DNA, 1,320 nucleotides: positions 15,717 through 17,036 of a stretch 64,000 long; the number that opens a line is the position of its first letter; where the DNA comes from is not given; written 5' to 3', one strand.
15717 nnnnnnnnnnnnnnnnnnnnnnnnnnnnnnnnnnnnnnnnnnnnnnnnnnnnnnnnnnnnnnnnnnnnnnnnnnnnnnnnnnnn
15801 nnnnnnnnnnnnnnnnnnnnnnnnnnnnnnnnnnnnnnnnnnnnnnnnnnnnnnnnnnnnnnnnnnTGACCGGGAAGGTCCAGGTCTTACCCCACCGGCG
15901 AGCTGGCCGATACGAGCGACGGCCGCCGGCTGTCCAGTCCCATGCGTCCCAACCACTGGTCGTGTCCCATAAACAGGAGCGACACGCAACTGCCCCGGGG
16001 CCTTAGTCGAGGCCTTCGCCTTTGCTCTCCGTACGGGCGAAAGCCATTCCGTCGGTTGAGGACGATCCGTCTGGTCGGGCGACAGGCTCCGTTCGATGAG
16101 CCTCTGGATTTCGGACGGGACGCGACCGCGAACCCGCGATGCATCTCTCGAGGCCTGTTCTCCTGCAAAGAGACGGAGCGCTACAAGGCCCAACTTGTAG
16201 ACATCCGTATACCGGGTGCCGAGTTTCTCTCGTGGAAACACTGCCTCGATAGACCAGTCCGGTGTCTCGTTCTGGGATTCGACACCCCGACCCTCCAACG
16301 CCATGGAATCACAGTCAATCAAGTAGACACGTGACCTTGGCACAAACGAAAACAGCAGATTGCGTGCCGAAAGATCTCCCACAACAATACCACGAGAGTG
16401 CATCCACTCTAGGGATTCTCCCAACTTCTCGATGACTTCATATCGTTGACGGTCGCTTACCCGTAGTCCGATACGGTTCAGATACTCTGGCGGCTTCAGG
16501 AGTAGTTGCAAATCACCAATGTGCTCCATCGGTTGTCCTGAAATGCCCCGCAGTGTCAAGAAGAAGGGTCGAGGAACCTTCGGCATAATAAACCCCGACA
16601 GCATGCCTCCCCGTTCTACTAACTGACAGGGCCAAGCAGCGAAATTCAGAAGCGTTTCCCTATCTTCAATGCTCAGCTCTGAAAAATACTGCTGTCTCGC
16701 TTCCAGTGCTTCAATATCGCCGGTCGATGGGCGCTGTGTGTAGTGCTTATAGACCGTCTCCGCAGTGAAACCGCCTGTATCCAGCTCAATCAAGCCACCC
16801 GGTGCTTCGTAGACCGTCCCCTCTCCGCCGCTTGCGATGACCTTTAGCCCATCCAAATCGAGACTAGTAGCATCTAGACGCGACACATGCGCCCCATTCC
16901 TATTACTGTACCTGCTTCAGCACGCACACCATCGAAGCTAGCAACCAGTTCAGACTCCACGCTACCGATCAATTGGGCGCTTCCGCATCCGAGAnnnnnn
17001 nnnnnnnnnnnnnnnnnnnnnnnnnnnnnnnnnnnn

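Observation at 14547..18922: TerY-P-type triad (vWA-PP2C-Ser/Thr kinase) in a receptor-like, membrane-anchored variant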

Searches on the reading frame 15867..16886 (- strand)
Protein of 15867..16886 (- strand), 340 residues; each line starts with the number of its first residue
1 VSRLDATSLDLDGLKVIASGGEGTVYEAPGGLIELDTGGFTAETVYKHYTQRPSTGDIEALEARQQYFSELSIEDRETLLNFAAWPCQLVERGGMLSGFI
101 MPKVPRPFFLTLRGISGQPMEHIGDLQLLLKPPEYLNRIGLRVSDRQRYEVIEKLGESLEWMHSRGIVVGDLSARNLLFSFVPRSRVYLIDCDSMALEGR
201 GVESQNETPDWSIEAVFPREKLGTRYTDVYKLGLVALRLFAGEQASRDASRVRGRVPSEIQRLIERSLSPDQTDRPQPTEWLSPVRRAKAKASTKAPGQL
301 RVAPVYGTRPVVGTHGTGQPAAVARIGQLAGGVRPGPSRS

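Call 12: find_homologous_proteins(query=window:15867-16886:-, max_evalue=0.001)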
Query window:15867-16886:- (340 aa): 29 proteins with E <= 0.001 among 8000 candidates.
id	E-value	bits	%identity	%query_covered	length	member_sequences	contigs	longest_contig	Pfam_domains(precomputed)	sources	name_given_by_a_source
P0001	9.1e-103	362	57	86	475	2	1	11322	-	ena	-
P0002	1.9e-54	203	41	88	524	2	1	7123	-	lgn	-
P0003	4.7e-48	182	37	81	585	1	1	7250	PF19789.7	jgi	jgi:hypothetical protein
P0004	1.0e-45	175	36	79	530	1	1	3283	-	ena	-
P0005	3.4e-42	163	39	79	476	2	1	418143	-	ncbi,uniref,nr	ncbi:hypothetical protein HH310_06740 [Actinoplanes sp. TBRC 11911]|uniref:hypothetical protein n=1 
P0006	4.8e-39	153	40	64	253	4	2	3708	-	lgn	-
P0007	2.6e-36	144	33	83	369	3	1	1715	-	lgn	-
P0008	3.1e-35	140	38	77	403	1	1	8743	PF00069.32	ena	-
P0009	4.0e-35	140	35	88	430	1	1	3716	-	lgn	-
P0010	3.3e-34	137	36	83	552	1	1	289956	-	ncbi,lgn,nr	ncbi:hypothetical protein GCM10010129_44780 [Streptomyces fumigatiscleroticus]|nr:hypothetical prote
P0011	8.8e-34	135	37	77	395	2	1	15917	-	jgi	jgi:hypothetical protein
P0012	2.1e-33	134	36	80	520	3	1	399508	-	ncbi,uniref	ncbi:hypothetical protein ACFY74_33160 [Streptomyces massasporeus]|uniref:hypothetical protein n=1 T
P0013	9.2e-33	132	35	77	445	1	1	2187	PF00069.32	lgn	-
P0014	3.3e-32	130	34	89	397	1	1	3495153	-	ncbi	-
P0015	5.5e-32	129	36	79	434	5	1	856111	PF00069.32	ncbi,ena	-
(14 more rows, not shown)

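Call 14: find_encoding_contigs(protein=P0001, flank=6000, max_places=3)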
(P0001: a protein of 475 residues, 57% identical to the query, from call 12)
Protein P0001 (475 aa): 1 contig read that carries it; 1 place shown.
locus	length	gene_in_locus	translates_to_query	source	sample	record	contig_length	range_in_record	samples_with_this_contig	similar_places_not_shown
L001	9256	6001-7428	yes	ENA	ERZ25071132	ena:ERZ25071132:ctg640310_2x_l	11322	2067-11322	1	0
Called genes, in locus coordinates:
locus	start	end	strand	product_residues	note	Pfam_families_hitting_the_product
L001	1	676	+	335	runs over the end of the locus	PF00665:rve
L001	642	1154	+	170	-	PF22483:Mu-transpos_C_2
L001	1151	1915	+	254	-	PF01695:IstB_IS21, PF00308:Bac_DnaA, PF13604:AAA_30 (weak)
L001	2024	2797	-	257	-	-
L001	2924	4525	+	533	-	PF05598:DUF772, PF01609:DDE_Tnp_1, PF13751:DDE_Tnp_1_6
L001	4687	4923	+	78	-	-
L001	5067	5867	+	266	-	PF00092:VWA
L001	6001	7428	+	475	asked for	-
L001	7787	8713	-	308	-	PF01610:DDE_Tnp_ISL3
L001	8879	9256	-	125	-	?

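Call 15: find_encoding_contigs(protein=P0005, flank=7000, max_places=2)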
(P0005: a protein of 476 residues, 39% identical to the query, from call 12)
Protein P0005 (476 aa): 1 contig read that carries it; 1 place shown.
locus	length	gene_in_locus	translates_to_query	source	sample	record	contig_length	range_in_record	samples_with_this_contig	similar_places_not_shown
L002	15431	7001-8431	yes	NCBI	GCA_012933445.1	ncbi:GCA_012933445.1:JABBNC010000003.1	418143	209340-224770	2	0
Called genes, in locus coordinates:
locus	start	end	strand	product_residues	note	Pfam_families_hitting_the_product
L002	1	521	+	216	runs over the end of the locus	PF00392:GntR, PF07729:FCD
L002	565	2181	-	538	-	PF17803:Cadherin_4 (weak), PF17963:Big_9, PF17892:Cadherin_5, PF13449:Phytase-like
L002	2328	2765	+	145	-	PF00072:Response_reg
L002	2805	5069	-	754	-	-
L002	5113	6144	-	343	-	PF02547:Queuosine_synth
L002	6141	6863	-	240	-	PF00106:adh_short, PF08659:KR (weak), PF13561:adh_short_C2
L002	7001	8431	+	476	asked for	-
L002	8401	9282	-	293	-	PF13672:PP2C_2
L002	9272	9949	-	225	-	PF00092:VWA (weak)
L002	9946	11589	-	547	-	-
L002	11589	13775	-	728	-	-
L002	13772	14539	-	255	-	-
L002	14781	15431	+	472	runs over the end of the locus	PF01590:GAF, PF13185:GAF_2, PF07730:HisKA_3, PF02518:HATPase_c (faint)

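Call 16: find_encoding_contigs(protein=P0010, flank=7000, max_places=2)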
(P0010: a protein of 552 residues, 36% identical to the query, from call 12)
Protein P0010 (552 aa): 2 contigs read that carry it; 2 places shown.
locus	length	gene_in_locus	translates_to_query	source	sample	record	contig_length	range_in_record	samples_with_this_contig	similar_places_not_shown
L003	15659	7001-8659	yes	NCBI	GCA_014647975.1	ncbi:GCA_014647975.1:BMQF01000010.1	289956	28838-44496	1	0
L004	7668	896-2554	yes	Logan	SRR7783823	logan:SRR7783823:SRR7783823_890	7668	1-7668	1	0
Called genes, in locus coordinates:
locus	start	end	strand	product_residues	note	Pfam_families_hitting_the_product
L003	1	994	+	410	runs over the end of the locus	-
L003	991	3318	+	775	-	-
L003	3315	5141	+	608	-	-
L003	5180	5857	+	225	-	-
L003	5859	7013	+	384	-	PF13672:PP2C_2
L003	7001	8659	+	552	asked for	-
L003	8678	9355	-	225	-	PF00027:cNMP_binding, PF13545:HTH_Crp_2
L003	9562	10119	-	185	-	PF01183:Glyco_hydro_25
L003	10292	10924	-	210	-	PF00440:TetR_N, PF14246:TetR_C_7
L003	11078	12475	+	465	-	PF07690:MFS_1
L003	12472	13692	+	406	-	PF01494:FAD_binding_3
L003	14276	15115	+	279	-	PF13385:Laminin_G_3 (weak)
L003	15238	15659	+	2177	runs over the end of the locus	-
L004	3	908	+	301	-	?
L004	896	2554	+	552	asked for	-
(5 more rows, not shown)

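Call 17: find_encoding_contigs(protein=P0002, flank=7000, max_places=2)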
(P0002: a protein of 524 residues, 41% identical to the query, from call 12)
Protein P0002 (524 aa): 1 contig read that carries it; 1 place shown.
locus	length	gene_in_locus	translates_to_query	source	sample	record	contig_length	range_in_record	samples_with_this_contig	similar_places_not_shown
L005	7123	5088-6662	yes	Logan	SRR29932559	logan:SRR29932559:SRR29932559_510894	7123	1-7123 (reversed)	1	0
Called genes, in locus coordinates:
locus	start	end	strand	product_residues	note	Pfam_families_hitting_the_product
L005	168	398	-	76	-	-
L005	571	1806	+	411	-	PF17957:Big_7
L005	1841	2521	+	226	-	PF00092:VWA (weak), PF13519:VWA_2 (weak)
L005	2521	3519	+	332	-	PF13672:PP2C_2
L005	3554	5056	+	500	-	PF02534:T4SS-DNA_transf, PF12696:TraG-D_C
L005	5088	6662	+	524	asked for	-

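Call 18: find_encoding_contigs(protein=P0003, flank=7000, max_places=2)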
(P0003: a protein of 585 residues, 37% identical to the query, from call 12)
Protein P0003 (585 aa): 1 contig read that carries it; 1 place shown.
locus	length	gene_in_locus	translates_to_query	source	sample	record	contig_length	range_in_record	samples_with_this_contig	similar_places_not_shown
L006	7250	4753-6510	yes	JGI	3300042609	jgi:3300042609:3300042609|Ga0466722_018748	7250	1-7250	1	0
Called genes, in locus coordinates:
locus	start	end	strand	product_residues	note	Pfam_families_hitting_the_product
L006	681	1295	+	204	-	-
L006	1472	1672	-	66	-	-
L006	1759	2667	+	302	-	PF13672:PP2C_2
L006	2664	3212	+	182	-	-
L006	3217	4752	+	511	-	PF02534:T4SS-DNA_transf, PF10412:TrwB_AAD_bind (faint), PF12696:TraG-D_C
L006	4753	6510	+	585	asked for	PF19789:DUF6273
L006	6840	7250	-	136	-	?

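Call 31: find_related_loci(query=A1, collection=genome_contigs, flank=10000)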
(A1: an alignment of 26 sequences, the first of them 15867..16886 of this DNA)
Query A1 (340 aa) in genome_contigs; peptide patterns used: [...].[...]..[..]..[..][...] (x = any residue, [..] = any of these).
147 stretches matched a pattern; 138 encode a relative of the query (tblastn E <= 1e-3); the best 80 are kept; 78 distinct loci.
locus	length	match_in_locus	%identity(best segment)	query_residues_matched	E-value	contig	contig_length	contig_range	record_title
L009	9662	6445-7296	43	10-297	3e-66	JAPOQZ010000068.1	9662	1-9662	MAG: bacterium isolate APA_bin_98 c_000000138944, whole genome shotgun sequence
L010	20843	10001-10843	42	14-297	1e-63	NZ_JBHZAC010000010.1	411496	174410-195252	Nocardia sp. NPDC059240 NPDC059240_T44_E8.ctg-0010, whole genome shotgun sequence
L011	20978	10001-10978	41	10-339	7e-63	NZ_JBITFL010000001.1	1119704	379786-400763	Nocardia sp. NPDC051052 NPDC051052_415_B8.ctg-0001, whole genome shotgun sequence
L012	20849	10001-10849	42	7-290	1e-62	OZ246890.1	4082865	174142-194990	MAG: Acidimicrobiia bacterium isolate cb841b48-16cd-465e-8cff-7e5597cbbcdd genome assembly, chromosome: 1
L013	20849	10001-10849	42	7-290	2e-62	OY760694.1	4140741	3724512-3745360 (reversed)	MAG: Acidimicrobiia bacterium isolate 9e233251-ef21-4ac4-b557-2094fc44eb4a genome assembly, chromosome: 1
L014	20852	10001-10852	38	11-297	6e-62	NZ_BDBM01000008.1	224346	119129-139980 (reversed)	Nocardia gamkensis NBRC 108242, whole genome shotgun sequence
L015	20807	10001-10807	39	11-282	5e-60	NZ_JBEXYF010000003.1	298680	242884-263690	Nocardia sp. NPDC005745 NPDC005745_291_C5.ctg-0003, whole genome shotgun sequence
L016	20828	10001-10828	38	14-292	1e-59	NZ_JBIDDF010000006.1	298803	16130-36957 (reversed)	Nocardia sp. NPDC047654 NPDC047654_379_C2.ctg-0006, whole genome shotgun sequence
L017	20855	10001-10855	41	10-297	3e-58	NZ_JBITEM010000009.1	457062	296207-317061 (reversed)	Nocardia sp. NPDC051321 NPDC051321_33_F2.ctg-0009, whole genome shotgun sequence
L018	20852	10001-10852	42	11-297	2e-55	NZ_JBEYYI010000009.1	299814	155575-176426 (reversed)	Nocardia sp. NPDC046763 NPDC046763_31_B8.ctg-0009, whole genome shotgun sequence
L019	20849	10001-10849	37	11-296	1e-54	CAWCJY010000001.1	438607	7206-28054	MAG: uncultured Actinomycetota bacterium isolate MFD09603.bin.1.259 genome assembly, contig: contig_15253, whole genome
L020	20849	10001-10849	39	4-291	1e-53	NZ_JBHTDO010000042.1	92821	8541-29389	Actinoplanes sp. GCM10030250 strain CPCC 206377 spades_K_21_77_42, whole genome shotgun sequence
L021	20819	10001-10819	41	17-299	2e-53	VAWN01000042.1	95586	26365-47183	MAG: Actinobacteria bacterium isolate AC_7 14_1009_16_30cm_scaffold_724, whole genome shotgun sequence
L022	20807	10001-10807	37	17-292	4e-53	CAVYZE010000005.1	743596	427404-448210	MAG: uncultured Actinomycetota bacterium isolate MFD02248.bin.1.166 genome assembly, contig: contig_32221, whole genome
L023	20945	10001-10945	38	14-323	1e-52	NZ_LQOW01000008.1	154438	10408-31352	Mycobacterium fragae strain DSM 45731 contig_16, whole genome shotgun sequence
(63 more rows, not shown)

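Call 39: search_protein_families(library=pfam, proteins=[L003:991-3318:+], max_evalue=0.01)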
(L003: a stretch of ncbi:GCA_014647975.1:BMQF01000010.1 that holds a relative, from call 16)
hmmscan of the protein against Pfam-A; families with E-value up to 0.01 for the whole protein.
L003:991-3318:+ (775 aa): 1 family
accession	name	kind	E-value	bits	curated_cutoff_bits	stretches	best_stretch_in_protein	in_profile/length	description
PF13646.12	HEAT_2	-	0.0086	16.8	27.7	1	446-527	13-87/88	HEAT repeats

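Call 55: search_protein_families(library=pfam, proteins=[L003:3315-5141:+], max_evalue=0.01)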
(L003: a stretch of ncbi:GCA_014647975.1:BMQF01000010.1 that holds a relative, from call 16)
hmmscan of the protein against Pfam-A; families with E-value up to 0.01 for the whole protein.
L003:3315-5141:+ (608 aa): 0 families

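Call 57: search_solved_structures(query=A1, max_evalue=0.01)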
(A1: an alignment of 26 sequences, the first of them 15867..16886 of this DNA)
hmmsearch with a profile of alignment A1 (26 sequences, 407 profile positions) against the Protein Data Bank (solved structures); distinct sequences matched with E-value up to 0.01: 444 (the best 60 are shown).
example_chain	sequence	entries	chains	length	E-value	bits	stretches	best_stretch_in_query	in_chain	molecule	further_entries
3ppz_A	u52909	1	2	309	1.1e-09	41.2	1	130-237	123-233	Serine/threonine-protein kinase CTR1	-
3p86_A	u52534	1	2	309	2.5e-08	36.7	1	130-237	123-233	Serine/threonine-protein kinase CTR1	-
9p9u_A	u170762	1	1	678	3.7e-08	36.1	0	7-60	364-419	Epidermal growth factor receptor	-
5loh_A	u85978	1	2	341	7.9e-07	31.8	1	103-181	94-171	Serine/threonine-protein kinase greatwall,Serine/threonine-protein kinase greatwall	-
8v5h_A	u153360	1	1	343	8e-07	31.8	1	103-181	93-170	Serine/threonine-protein kinase greatwall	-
2a19_B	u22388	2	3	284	1.7e-06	30.7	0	130-296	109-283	Interferon-induced, double-stranded RNA-activated protein kinase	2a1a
4l3j_A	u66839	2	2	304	2.1e-06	30.4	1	97-185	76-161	RPS6KB1 protein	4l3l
4l45_A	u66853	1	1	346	2.9e-06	29.9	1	97-186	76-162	RPS6KB1 protein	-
4l43_A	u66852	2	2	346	3e-06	29.9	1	97-185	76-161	RPS6KB1 protein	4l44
4l42_A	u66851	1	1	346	3e-06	29.9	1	97-185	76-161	RPS6KB1 protein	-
4l46_A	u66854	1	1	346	3e-06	29.9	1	97-185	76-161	RPS6KB1 protein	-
3a60_A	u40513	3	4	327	3e-06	29.9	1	97-185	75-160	Ribosomal protein S6 kinase beta-1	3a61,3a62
3we4_A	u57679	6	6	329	3.1e-06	29.8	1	97-185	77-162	Ribosomal protein S6 kinase beta-1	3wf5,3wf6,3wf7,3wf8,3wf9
4ks7_A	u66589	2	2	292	3.7e-06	29.6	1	132-277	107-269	Serine/threonine-protein kinase PAK 6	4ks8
6d3k_B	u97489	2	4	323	3.9e-06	29.5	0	130-295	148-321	Interferon-induced, double-stranded RNA-activated protein kinase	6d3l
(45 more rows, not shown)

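Call 70: search_protein_families(library=ncbifam, proteins=[L006:2664-3212:+, L003:991-3318:+, L003:3315-5141:+], max_evalue=0.1)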
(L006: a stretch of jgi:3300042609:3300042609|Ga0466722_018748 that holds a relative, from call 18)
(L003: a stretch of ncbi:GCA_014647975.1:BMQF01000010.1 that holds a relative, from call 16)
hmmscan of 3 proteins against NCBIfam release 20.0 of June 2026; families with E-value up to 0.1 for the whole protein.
L006:2664-3212:+ (182 aa): 1 family
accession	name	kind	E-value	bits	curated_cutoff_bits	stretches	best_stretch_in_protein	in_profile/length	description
NF011570.0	PRK14994.1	equivalog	0.033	13.4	502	1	84-154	85-155/287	16S rRNA (cytidine(1402)-2'-O)-methyltransferase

L003:991-3318:+ (775 aa): 2 families
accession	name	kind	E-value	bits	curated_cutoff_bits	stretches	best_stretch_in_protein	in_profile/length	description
NF053860.1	DS41_1_antiphage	equivalog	0.0048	15.9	370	1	138-179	18-59/448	anti-phage protein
NF047389.1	ATPase_Sll1717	subfamily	0.032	13.3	75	1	137-181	11-51/454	P-loop ATPase, Sll1717 family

L003:3315-5141:+ (608 aa): 0 families

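Call 88: predict_structure(alignment_id=A1)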
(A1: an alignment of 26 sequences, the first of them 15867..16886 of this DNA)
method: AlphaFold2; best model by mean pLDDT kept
length: 340 residues; sequences in the alignment: 26
mean_pLDDT: 85.9   pTM: 0.83
mean pLDDT of the five models: 85.9, 84.2, 84.2, 84.2, 83.7
residues with pLDDT >= 90: 241; 70-90: 51; 50-70: 8; < 50: 40
segments of 3 or more residues with pLDDT < 50: 299-336
pLDDT, mean of each block of 10 residues (from residue 1): 79 90 87 74 93 92 94 95 94 93 95 92 95 91 95 98 97 97 95 89 83 95 96 98 94 97 98 98 98 75 38 36 35 44
secondary structure, 60 per line:
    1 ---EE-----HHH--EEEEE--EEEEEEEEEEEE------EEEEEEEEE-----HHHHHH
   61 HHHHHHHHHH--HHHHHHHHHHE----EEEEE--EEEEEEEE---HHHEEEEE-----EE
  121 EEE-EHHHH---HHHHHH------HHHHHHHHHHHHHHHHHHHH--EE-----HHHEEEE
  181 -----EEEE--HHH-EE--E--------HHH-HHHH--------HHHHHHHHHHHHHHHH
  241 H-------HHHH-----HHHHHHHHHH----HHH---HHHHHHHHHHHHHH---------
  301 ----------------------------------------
elements in order: E16-20 E23-34 E41-49 H55-70 H73-82 E88-92 E95-102 E109-113 E119-123 H126-129 H133-138 H145-164 E177-180 E186-189 H213-216 H225-241 H249-252 H258-267 H278-291

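Call 90: search_dna_similar(query=window:15867-16886:-, collection=plasmids, mode=protein, max_evalue=1e-8, max_rows=30)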
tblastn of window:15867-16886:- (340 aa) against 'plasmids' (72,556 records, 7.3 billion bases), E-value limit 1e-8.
Records with a match: 3; places in all: 3; records where one place covers at least 80% of the query: 1.
Best place of each record, by identity: <60% 3.
By first word of the organism name: Embleya 1; Streptomyces 1; Nonomuraea 1.
By predicted mobility (MOB-suite, as given by PLSDB): mobilizable 2; non-mobilizable 1.
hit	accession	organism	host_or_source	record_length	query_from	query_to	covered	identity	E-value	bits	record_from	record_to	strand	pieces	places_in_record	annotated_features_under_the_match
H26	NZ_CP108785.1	Embleya sp. NBC_00888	-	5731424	32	297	78%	36.7%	3e-39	154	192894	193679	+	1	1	none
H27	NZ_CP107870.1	Streptomyces sp. NBC_00490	-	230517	39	314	81%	34.8%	2e-29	126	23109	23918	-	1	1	hypothetical protein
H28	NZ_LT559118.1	Nonomuraea gerenzanensis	-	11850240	29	274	72%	30.4%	2e-16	88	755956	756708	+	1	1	none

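Call 91: search_dna_similar(query=window:15867-16886:-, collection=phages, mode=protein, max_evalue=0.00001, max_rows=15)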
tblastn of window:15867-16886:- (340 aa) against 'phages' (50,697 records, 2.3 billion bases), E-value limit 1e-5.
No match.

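Call 92: fold_search(model_id=the predicted structure, library=pdb)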
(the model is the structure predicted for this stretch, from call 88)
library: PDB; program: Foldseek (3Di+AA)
matches with E <= 10: 2000; with E <= 0.001: 2000
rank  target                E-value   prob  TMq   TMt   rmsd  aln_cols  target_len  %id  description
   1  5flf_A                4.9e-12  1.00  0.54  0.60   6.0       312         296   14  DISEASE LINKED MUTATION IN FGFR (released 2016-03-30)
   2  9h42                  3.5e-11  1.00  0.55  0.57   7.0       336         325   14  EGFR wild type incomplex with 26007 (released 2026-01-14)
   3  3ika_A                3.7e-11  1.00  0.54  0.59   5.7       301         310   16  Crystal Structure of EGFR 696-1022 T790M Mutant Covalently Binding to WZ4002 (released 2010-01-12)
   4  6jrx                  4.2e-11  1.00  0.53  0.59   5.7       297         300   16  EGFR T790M/C797S in complex with compound 6i (released 2020-04-15)
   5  4i1z                  4.7e-11  1.00  0.54  0.63   6.3       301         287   15  Crystal structure of the monomeric (V948R) form of the gefitinib/erlotinib resistant EGFR kinase domain L858R+T790M (released 2013-01-16)
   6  3kul_A                4.7e-11  1.00  0.52  0.64   5.5       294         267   16  Kinase domain of human ephrin type-A receptor 8 (EPHA8) (released 2009-12-15)
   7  8wd4                  5.3e-11  1.00  0.52  0.58   7.2       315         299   15  EGFR(L858R/T790/C797S) in complex with compound 5j (released 2023-12-20)
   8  8dgs_A                5.9e-11  1.00  0.56  0.45   8.7       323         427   15  Cryo-EM structure of a RAS/RAF complex (state 1) (released 2023-07-05)
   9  8f1h                  5.9e-11  1.00  0.53  0.58   6.2       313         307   15  EGFR kinase in complex with TAS6417 (CLN-081) (released 2023-11-08)
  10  9gi9                  5.9e-11  1.00  0.54  0.59   6.6       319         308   14  Wildtype EGFR bound with (R)-3-((3-chloro-2-methoxyphenyl)amino)-2-(3-((tetrahydrofuran-2-yl)methoxy)pyridin-4-yl)-1,5,6 (released 2025-05-14)
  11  4i20                  6.3e-11  1.00  0.54  0.62   6.3       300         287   16  Crystal structure of monomeric (V948R) primary oncogenic mutant L858R EGFR kinase domain (released 2013-01-16)
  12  2ivu                  6.3e-11  1.00  0.50  0.58   5.7       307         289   14  Crystal structure of phosphorylated RET tyrosine kinase domain complexed with the inhibitor ZD6474 (released 2006-08-10)
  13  2cke_B                8.5e-11  1.00  0.51  0.57   6.4       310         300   14  Human death-associated DRP-1 kinase in complex with inhibitor (released 2007-05-15)
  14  6d8e                  9.6e-11  1.00  0.53  0.58   5.7       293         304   15  Discovery of a Highly Potent and Broadly Effective EGFR and HER2 Exon 20 Insertion Mutant Inhibitor (released 2018-07-18)
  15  3bce_C                9.6e-11  1.00  0.53  0.61   6.3       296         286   14  Crystal structure of the ErbB4 kinase (released 2008-02-12)
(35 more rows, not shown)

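Call 95: search_protein_families(library=padloc, proteins=[L003:991-3318:+, L003:3315-5141:+], max_evalue=0.001)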
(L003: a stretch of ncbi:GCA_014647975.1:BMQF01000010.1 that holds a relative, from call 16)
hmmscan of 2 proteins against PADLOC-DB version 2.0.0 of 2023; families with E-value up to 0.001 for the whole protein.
L003:991-3318:+ (775 aa): 0 families

L003:3315-5141:+ (608 aa): 0 families
